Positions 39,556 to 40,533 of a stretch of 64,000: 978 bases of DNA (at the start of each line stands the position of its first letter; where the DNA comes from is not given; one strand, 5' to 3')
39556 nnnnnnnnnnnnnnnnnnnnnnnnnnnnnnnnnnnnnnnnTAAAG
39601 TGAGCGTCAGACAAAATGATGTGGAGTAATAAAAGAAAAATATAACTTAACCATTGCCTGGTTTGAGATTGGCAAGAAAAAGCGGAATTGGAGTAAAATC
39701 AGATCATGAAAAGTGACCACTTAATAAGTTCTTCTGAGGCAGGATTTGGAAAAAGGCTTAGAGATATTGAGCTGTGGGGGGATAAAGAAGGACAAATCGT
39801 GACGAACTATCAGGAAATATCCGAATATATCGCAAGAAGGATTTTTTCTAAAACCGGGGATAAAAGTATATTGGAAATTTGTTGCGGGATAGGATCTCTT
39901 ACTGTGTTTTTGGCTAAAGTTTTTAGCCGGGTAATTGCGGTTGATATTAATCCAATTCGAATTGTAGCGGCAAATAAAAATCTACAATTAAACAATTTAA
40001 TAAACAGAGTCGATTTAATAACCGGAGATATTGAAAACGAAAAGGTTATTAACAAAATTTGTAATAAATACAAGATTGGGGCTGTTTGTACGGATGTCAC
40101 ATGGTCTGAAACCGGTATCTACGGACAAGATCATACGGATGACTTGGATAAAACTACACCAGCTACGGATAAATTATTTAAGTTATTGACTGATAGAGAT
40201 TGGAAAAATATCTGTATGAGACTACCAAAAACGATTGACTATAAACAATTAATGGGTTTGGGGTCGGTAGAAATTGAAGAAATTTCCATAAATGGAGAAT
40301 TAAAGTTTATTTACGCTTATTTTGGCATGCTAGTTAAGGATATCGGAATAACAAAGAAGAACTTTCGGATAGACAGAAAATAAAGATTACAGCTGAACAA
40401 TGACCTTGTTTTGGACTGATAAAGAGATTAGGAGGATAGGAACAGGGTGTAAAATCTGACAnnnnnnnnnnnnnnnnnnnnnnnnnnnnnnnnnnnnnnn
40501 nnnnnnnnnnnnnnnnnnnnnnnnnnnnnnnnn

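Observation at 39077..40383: NudC-like zinc-ribbon NUDIX directly followed by a Tgs1-like (Methyltransf_15-like) methyltransferase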

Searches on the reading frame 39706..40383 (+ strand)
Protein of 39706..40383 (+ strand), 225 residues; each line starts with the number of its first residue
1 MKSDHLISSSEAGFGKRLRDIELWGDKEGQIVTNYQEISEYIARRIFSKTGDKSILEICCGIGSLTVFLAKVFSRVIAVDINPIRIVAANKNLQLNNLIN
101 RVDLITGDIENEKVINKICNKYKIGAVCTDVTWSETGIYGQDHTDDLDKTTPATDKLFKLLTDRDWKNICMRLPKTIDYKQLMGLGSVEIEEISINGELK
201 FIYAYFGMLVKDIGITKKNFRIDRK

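Call 3: search_protein_families(library=pfam, proteins=[window:39706-40383:+], max_evalue=0.01)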
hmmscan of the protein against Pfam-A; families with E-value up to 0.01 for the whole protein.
window:39706-40383:+ (225 aa): 13 families
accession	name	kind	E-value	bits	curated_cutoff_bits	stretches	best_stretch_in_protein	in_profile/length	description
PF09445.16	Methyltransf_15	-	7e-16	58.7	22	1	54-208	3-164/165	RNA cap guanine-N2 methyltransferase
PF13649.12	Methyltransf_25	-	5.5e-08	33.8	27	1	55-111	1-57/97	Methyltransferase domain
PF13847.12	Methyltransf_31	-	1e-06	28.9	27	1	51-113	3-67/145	Methyltransferase domain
PF05958.17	tRNA_U5-meth_tr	-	1.1e-06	28.3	23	1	50-105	200-254/357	tRNA (Uracil-5-)-methyltransferase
PF02475.24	TRM5-TYW2_MTfase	-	2.5e-06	28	28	1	52-111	37-98/164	TRM5/TYW2 methyltransferase domain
PF08241.18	Methyltransf_11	-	5.9e-05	24.1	21.2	1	56-111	1-53/95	Methyltransferase domain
PF05175.20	MTS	-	8.9e-05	22.6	23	1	48-112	28-93/170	Methyltransferase small domain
PF08242.18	Methyltransf_12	-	0.00014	23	30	1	56-112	1-61/98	Methyltransferase domain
PF13489.12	Methyltransf_23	-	0.00019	21.7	27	1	37-94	8-61/164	Methyltransferase domain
PF06325.19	PrmA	-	0.00026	21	22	1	51-110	161-222/296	Ribosomal protein L11 methyltransferase (PrmA)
PF01189.24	Methyltr_RsmB-F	-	0.0007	19.7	27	1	52-141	9-97/199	16S rRNA methyltransferase RsmB/F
PF02390.23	Methyltransf_4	-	0.0046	16.9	24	1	54-109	4-60/173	Putative methyltransferase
PF00398.26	RrnaAD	-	0.0048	16.5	24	1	51-126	30-105/263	Ribosomal RNA adenine dimethylase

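Call 4: search_protein_families(library=ncbifam, proteins=[window:39706-40383:+], max_evalue=0.01)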
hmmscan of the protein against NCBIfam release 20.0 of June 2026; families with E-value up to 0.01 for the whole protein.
window:39706-40383:+ (225 aa): 42 families (the best 25 are shown)
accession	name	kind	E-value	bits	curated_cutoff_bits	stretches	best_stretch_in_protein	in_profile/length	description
NF011529.0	PRK14968.1-3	equivalog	2.6e-08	33.5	162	1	41-109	25-91/198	putative methyltransferase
TIGR00479.1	rumA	equivalog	9.5e-08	31.3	183.55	1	50-112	292-353/432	23S rRNA (uracil(1939)-C(5))-methyltransferase RlmD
NF043040.1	corrin_prot_MT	hypoth_equivalog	1e-07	31.6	180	1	36-110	28-100/216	corrinoid protein-associated methyltransferase CpaM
TIGR00536.1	hemK_fam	subfamily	1.2e-07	31.1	115.5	1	44-109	107-174/286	HemK family protein methyltransferase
TIGR02143.1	trmA_only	equivalog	1.2e-06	27.8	334.65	1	51-105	196-249/352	tRNA (uridine(54)-C5)-methyltransferase TrmA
TIGR03533.1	L3_gln_methyl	equivalog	1.4e-06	27.8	229.7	1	48-109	118-181/284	50S ribosomal protein L3 N(5)-glutamine methyltransferase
NF047730.1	tRNAMtaseTrm5b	equivalog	1.5e-06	27.6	600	1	44-110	173-239/330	tRNA (guanine(37)-N1)-methyltransferase Trm5b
TIGR03534.1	RF_mod_PrmC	equivalog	1.8e-06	27.6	199.1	1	48-110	85-148/253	peptide chain release factor N(5)-glutamine methyltransferase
TIGR00755.1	ksgA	equivalog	2.8e-06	26.8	171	1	29-110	8-85/256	16S rRNA (adenine(1518)-N(6)/adenine(1519)-N(6))-dimethyltransferase RsmA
TIGR04345.1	ovoA_Cterm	equivalog_domain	2.9e-06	27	170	1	24-115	15-104/242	putative 4-mercaptohistidine N1-methyltransferase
TIGR02021.1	BchM-ChlM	equivalog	8.6e-06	25.3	158.9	1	52-112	55-115/218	magnesium protoporphyrin IX methyltransferase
TIGR02072.1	BioC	equivalog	1.2e-05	25.2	184.95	1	48-117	29-96/244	malonyl-ACP O-methyltransferase BioC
TIGR00537.1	hemK_rel_arch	hypoth_equivalog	2.8e-05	23.9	87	1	51-111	19-77/179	HemK2/MTQ2 family protein methyltransferase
NF047732.1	tRNAMtaseTrm5bMeth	equivalog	2.9e-05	23.2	500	1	45-114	191-260/337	tRNA (guanine(37)-N1)-methyltransferase Trm5b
TIGR00406.1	prmA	equivalog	7e-05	22.4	183.15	1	52-108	160-217/288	50S ribosomal protein L11 methyltransferase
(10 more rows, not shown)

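Call 8: search_solved_structures(query=window:39706-40383:+, max_evalue=0.01, show_alignments=3)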
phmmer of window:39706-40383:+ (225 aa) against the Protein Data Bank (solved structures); distinct sequences matched with E-value up to 0.01: 25.
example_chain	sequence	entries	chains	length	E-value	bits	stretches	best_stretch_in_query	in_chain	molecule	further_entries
3egi_A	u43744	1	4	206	1.1e-16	64.4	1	25-211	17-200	Trimethylguanosine synthase homolog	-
3gdh_A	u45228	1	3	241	1.9e-16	63.6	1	25-211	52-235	Trimethylguanosine synthase homolog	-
3f4k_A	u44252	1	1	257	0.00039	23.3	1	48-116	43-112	Putative methyltransferase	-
1f38_A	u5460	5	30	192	0.0004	23.3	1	55-110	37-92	PRECORRIN-8W DECARBOXYLASE | Precorrin-6y methyltransferase/putative decarboxylase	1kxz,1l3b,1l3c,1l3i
3svz_A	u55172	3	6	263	0.00041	23.3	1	48-116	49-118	Putative methyltransferase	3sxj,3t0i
5yac_A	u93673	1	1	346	0.00052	22.9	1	45-110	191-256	tRNA (guanine(37)-N1)-methyltransferase Trm5b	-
5u4t_A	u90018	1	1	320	0.00056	22.8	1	45-107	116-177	Putative gentamicin methyltransferase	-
5u18_A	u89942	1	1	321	0.00056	22.8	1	45-107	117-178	N-3'' methyltransferase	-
5tyq_A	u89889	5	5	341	0.00062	22.7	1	45-107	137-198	Putative gentamicin methyltransferase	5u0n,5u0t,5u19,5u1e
5u1i_A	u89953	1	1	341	0.00064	22.6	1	45-107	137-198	Putative gentamicin methyltransferase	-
1f3l_A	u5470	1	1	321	0.00079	22.3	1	51-112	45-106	PROTEIN ARGININE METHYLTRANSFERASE PRMT3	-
9vkf_A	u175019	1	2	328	0.0009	22.1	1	51-112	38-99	Protein arginine N-methyltransferase 1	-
1g6q_1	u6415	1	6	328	0.0009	22.1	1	51-112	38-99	HNRNP ARGININE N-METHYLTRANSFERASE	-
3bt7_A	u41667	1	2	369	0.00095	22.1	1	52-105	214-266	tRNA (uracil-5-)-methyltransferase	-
1dus_A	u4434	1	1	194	0.0015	21.4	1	51-111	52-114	MJ0882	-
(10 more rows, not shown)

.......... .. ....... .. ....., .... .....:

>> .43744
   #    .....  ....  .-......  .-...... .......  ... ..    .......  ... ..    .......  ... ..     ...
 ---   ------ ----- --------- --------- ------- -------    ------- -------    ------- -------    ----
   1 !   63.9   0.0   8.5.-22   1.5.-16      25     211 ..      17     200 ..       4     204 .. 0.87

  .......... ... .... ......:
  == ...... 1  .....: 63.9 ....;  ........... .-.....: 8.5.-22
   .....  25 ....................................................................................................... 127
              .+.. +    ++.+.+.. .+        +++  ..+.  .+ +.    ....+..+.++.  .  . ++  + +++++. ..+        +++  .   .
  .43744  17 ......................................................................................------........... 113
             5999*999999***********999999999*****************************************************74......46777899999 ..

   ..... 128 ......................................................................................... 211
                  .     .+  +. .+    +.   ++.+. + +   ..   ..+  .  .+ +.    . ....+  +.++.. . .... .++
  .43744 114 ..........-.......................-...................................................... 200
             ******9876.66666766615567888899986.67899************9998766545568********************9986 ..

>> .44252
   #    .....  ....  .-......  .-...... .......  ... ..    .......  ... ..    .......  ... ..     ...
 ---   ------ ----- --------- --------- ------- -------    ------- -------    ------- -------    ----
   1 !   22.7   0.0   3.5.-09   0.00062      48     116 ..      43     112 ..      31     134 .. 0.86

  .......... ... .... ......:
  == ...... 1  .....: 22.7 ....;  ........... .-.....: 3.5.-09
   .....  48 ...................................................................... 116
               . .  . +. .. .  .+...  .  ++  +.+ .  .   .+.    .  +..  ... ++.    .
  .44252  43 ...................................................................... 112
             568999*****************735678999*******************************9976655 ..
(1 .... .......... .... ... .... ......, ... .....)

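Call 10: find_homologous_proteins(query=window:39706-40383:+, max_evalue=0.00001)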
Query window:39706-40383:+ (225 aa): 4 proteins with E <= 0.00001 among 421 candidates.
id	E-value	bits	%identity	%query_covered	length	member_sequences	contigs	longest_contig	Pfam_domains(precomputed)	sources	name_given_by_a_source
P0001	3.7e-145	499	100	100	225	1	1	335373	PF13847.13,PF13649.13,PF02475.24,PF09445.17,PF05958.18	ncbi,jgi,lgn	ncbi:MAG: methyltransferase domain-containing protein [Candidatus Shapirobacteria bacterium]|jgi:SAM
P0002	5.7e-88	312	64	100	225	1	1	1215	PF13649.13,PF01189.24,PF09445.17,PF01209.25,PF05958.18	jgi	-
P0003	5.1e-47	178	49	85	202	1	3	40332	PF13847.13,PF13649.13,PF02390.24,PF01189.24,PF09445.17,PF08241.19,PF08242.19,PF05958.18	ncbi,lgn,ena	-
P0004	1.4e-45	174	47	84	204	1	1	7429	PF00398.27,PF02475.24,PF01189.24,PF08241.19,PF13847.13,PF05175.21,PF03602.22,PF13649.13,PF02390.24,PF09445.17,PF01728.26,PF01209.25,PF08242.19,PF05958.18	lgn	-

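Call 13: find_encoding_contigs(protein=P0003, flank=6000, max_places=4)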
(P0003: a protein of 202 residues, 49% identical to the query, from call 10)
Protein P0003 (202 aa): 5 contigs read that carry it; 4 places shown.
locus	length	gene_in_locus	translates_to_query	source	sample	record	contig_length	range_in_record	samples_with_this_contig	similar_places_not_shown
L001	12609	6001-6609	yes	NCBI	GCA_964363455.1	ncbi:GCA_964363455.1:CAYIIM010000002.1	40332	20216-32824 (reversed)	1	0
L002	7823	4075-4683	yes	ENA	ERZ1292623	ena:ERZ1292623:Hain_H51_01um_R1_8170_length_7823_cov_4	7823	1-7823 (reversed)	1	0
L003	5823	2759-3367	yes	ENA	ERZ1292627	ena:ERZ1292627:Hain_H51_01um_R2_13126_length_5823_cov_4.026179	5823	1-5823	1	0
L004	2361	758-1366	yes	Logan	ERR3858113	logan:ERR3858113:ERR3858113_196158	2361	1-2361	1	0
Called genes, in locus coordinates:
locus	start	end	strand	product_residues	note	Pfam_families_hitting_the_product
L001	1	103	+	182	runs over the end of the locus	PF10502:Peptidase_S26, PF00717:Peptidase_S24 (weak)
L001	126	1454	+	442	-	PF13393:tRNA-synt_His, PF00587:tRNA-synt_2b, PF03129:HGTP_anticodon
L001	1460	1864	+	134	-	PF11969:DcpS_C, PF01230:HIT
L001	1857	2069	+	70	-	PF01165:Ribosomal_S21 (weak)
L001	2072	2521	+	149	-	PF09424:YqeY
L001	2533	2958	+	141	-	PF02130:YbeY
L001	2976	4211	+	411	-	PF11104:PilM_2 (faint), PF02491:SHS2_FTSA, PF06723:MreB_Mbl, PF14450:FtsA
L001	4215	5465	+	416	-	PF00091:Tubulin, PF12327:FtsZ_C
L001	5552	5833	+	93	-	-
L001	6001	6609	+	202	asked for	PF05958:tRNA_U5-meth_tr (weak), PF01189:Methyltr_RsmB-F (weak), PF02390:Methyltransf_4 (weak), PF09445:Methyltransf_15, PF13847:Methyltransf_31, PF08241:Methyltransf_11 (weak), PF08242:Methyltransf_12 (weak), PF13649:Methyltransf_25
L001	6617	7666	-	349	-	PF02646:RmuC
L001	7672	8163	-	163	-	-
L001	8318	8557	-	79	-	PF02823:ATP-synt_DE_N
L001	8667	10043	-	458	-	PF02874:ATP-synt_ab_N, PF00006:ATP-synt_ab, PF22919:ATP-synt_VA_C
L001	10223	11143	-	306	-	PF00231:ATP-synt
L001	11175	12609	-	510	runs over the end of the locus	PF02874:ATP-synt_ab_N (weak), PF00006:ATP-synt_ab, PF00306:ATP-synt_ab_C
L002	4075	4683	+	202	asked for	PF05958:tRNA_U5-meth_tr (weak), PF01189:Methyltr_RsmB-F (weak), PF02390:Methyltransf_4 (weak), PF09445:Methyltransf_15, PF13847:Methyltransf_31, PF08241:Methyltransf_11 (weak), PF08242:Methyltransf_12 (weak), PF13649:Methyltransf_25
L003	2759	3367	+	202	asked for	PF05958:tRNA_U5-meth_tr (weak), PF01189:Methyltr_RsmB-F (weak), PF02390:Methyltransf_4 (weak), PF09445:Methyltransf_15, PF13847:Methyltransf_31, PF08241:Methyltransf_11 (weak), PF08242:Methyltransf_12 (weak), PF13649:Methyltransf_25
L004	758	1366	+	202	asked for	PF05958:tRNA_U5-meth_tr (weak), PF01189:Methyltr_RsmB-F (weak), PF02390:Methyltransf_4 (weak), PF09445:Methyltransf_15, PF13847:Methyltransf_31, PF08241:Methyltransf_11 (weak), PF08242:Methyltransf_12 (weak), PF13649:Methyltransf_25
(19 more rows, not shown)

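Call 14: find_encoding_contigs(protein=P0004, flank=6000, max_places=4)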
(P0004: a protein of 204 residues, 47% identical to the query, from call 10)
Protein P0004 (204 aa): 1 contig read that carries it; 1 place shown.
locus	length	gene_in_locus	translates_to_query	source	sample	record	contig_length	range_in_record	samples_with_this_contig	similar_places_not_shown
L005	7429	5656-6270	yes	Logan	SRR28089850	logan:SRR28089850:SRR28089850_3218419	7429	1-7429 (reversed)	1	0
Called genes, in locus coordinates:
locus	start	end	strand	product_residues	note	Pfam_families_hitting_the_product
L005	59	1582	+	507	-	PF01564:Spermine_synth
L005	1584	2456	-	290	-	PF20990:DUF2207_C (weak)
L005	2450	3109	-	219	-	PF05875:Ceramidase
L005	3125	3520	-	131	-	PF01613:Flavin_Reduct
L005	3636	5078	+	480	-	PF00875:DNA_photolyase, PF03441:FAD_binding_7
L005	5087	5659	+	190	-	PF01725:Ham1p_like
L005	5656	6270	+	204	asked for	PF00398:RrnaAD (weak), PF01209:Ubie_methyltran (weak), PF02475:TRM5-TYW2_MTfase (weak), PF01728:FtsJ, PF13847:Methyltransf_31, PF08241:Methyltransf_11, PF09445:Methyltransf_15, PF13649:Methyltransf_25, +6 more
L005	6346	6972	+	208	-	PF13489:Methyltransf_23, PF05175:MTS (weak), PF05401:NodS (weak), PF13847:Methyltransf_31, PF08241:Methyltransf_11, PF08242:Methyltransf_12, PF13649:Methyltransf_25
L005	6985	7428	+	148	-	?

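Call 15: find_encoding_contigs(protein=P0002, flank=6000, max_places=4)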
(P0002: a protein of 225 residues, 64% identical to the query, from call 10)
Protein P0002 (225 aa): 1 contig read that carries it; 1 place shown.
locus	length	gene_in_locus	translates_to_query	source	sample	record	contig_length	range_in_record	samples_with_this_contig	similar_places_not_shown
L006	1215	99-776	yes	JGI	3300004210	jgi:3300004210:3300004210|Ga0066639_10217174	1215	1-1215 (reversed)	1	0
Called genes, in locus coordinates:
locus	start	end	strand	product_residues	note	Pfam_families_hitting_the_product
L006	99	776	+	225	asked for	PF05958:tRNA_U5-meth_tr (weak), PF01209:Ubie_methyltran (faint), PF01189:Methyltr_RsmB-F (weak), PF09445:Methyltransf_15, PF13649:Methyltransf_25 (weak)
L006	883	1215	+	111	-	?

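Call 24: search_protein_representatives(protein=window:39706-40383:+)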
Query: 225 residues. Proteins with E-value up to 0.001 (for the whole library): 579; up to 1e-10: 58; up to 1e-30: 6. The best 150 are listed.
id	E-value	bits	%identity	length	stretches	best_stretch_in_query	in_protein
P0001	1.2e-145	499.1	100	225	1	1-225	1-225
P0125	2.3e-52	194.1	47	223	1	4-222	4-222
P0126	1.7e-45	171.7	48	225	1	5-219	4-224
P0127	2.1e-39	151.7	44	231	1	21-211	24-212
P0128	7.7e-38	146.6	43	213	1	19-211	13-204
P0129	1.6e-31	126.0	37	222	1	13-218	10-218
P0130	7.8e-30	120.5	38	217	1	24-210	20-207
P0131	1.5e-27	113.0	37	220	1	15-212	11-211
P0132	7.7e-27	110.7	36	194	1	25-220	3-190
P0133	1.0e-26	110.3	35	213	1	15-213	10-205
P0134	2.1e-26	109.3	43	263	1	23-211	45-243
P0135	6.4e-25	104.4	36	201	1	31-220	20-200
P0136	2.3e-24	102.6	33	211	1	22-217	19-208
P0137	5.0e-24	101.5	36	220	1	22-211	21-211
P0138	8.5e-24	100.7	33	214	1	21-217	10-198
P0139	5.0e-22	95.0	32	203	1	20-216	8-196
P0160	7.4e-15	71.5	27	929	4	49-124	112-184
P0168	7.5e-13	64.9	33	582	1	36-210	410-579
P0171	1.2e-11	61.0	29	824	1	26-212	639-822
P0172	1.4e-11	60.8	33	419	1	38-209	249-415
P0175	3.3e-11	59.6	31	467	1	22-210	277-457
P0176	3.4e-11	59.5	31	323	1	29-212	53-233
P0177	4.3e-11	59.2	31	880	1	25-211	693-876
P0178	6.2e-11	58.7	34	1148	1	26-212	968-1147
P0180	8.7e-11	58.2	33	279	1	27-211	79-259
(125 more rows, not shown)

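Call 26: list_cluster_members(proteins=[P0125, P0126, P0127, P0128, P0129, P0130, P0131, P0133, P0136, P0139])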
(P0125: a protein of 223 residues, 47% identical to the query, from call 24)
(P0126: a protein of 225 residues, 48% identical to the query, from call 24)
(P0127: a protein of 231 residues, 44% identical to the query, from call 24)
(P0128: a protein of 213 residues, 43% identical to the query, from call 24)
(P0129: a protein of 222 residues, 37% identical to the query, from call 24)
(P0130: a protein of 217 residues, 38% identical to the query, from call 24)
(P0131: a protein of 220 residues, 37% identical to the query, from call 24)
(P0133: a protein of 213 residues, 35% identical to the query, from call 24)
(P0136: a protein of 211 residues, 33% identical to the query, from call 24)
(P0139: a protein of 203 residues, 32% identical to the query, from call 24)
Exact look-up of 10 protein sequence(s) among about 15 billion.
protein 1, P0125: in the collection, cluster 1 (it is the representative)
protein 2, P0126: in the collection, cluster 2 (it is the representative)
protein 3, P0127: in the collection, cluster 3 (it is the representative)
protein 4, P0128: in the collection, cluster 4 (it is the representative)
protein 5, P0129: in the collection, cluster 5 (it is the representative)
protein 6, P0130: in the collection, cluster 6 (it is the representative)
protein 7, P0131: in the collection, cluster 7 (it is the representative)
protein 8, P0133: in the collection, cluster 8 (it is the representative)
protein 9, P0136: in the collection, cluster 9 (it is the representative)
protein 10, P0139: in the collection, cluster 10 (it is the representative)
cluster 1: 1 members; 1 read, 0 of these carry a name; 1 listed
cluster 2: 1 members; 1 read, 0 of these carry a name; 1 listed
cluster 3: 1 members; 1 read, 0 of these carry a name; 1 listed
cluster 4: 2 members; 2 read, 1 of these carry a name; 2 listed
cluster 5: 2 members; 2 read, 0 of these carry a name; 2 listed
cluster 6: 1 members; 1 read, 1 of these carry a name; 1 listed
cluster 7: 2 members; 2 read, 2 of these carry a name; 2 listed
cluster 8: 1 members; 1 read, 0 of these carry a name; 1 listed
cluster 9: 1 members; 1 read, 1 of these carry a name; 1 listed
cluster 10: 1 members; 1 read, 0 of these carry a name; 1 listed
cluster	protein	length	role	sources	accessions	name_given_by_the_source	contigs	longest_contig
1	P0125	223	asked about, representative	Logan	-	-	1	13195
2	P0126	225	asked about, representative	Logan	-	-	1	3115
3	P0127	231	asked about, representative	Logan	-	-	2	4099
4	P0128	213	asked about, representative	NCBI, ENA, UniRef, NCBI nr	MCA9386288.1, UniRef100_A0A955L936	methyltransferase domain-containing protein [Candidatus Dojkabacteria bacterium] | Methyltransferase domain-containing protein n=1 Tax=Candidatus Dojkabacteria bacterium ...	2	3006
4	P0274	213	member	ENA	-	-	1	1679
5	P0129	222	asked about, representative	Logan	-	-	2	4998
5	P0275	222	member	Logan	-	-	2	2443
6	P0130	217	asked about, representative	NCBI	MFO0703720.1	MAG: methyltransferase domain-containing protein [Patescibacteria group bacterium]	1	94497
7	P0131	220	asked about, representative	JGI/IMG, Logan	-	trimethylguanosine synthase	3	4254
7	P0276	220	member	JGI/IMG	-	trimethylguanosine synthase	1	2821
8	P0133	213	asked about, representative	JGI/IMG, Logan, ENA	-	-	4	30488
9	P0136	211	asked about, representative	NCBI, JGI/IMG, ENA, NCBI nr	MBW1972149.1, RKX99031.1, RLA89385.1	MAG: hypothetical protein DRP55_07845 [Spirochaetes bacterium] | hypothetical protein [Deltaproteobacteria bacterium]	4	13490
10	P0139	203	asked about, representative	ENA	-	-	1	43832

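Call 34: find_related_loci(query=A2, collection=genome_contigs, flank=5000)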
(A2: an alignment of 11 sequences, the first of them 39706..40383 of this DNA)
Query A2 (225 aa) in genome_contigs; peptide patterns used: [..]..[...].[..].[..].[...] (x = any residue, [..] = any of these).
37 stretches matched a pattern; 28 encode a relative of the query (tblastn E <= 1e-3); 28 distinct loci.
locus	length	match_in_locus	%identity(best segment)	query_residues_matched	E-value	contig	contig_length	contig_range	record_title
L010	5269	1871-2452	51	16-211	2e-54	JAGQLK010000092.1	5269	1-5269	MAG: Candidatus Dojkabacteria bacterium isolate HKST-UBA14 NODE_92_length_5269_cov_2.538136, whole genome shotgun sequen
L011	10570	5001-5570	49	23-214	4e-52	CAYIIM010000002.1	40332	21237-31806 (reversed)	MAG TPA_asm: uncultured Candidatus Saccharibacteria bacterium isolate ERP119705_co24_121 genome assembly, contig: NODE_8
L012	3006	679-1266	43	15-211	1e-43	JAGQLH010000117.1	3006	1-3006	MAG: Candidatus Dojkabacteria bacterium isolate HKST-UBA11 NODE_117_length_3006_cov_2.758962, whole genome shotgun seque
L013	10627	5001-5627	39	3-209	2e-39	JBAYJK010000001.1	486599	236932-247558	MAG: Patescibacteria group bacterium isolate SO_2016_GW1_54 scaffold00008_OW334_2016, whole genome shotgun sequence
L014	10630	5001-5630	38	1-211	4e-38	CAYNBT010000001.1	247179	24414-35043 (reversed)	MAG TPA_asm: uncultured Candidatus Saccharibacteria bacterium isolate SRP342105_co1_255 genome assembly, contig: NODE_39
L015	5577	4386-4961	38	20-211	8e-35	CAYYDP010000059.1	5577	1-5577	MAG TPA_asm: uncultured Gammaproteobacteria bacterium isolate SRP239054_co1_193 genome assembly, contig: NODE_12901_leng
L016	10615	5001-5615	39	15-216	1e-40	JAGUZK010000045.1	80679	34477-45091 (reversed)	MAG: Candidatus Woesebacteria bacterium isolate DeMMO6_59 c_000000000910, whole genome shotgun sequence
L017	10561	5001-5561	38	25-210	3e-34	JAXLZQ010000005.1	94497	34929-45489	MAG: Patescibacteria group bacterium isolate STL-PAT6 C2.25.fa-5, whole genome shotgun sequence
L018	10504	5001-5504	30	35-207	5e-18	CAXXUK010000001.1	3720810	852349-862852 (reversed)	MAG: uncultured Desulfarculus sp. isolate 3a7ab5cd-f803-44bf-9707-e1e124c3bf9f genome assembly, contig: contig_1, whole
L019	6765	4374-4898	30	25-207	6e-17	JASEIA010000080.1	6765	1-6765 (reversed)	MAG: Nanoarchaeota archaeon isolate Yes70-37 NODE_80_length_6765_cov_5.212072, whole genome shotgun sequence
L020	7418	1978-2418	31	55-207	1e-16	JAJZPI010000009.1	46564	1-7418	MAG: Deltaproteobacteria bacterium isolate SKS1.bin11 NODE_1301_length_46564_cov_2.943558, whole genome shotgun sequence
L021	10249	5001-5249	40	19-105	4e-16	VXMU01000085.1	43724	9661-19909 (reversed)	MAG: Chloroflexi bacterium isolate SB0661_bin_44 NODE_915_length_43724_cov_52.377018, whole genome shotgun sequence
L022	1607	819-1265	27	54-206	7e-16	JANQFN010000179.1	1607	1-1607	MAG: Desulfarculaceae bacterium isolate PL23a_bin.9 k99_1958422, whole genome shotgun sequence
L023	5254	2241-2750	28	35-207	1e-14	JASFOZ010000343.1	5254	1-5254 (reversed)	MAG: Desulfarculaceae bacterium isolate D0819M20remetaG_Bin_142 D0819M20remetaG_FD_scaffold_2787_c1, whole genome shotgu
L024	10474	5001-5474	25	38-214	1e-8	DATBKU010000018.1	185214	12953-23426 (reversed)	MAG TPA_asm: Streptosporangiaceae bacterium isolate SMAG_U3954 k141_920800, whole genome shotgun sequence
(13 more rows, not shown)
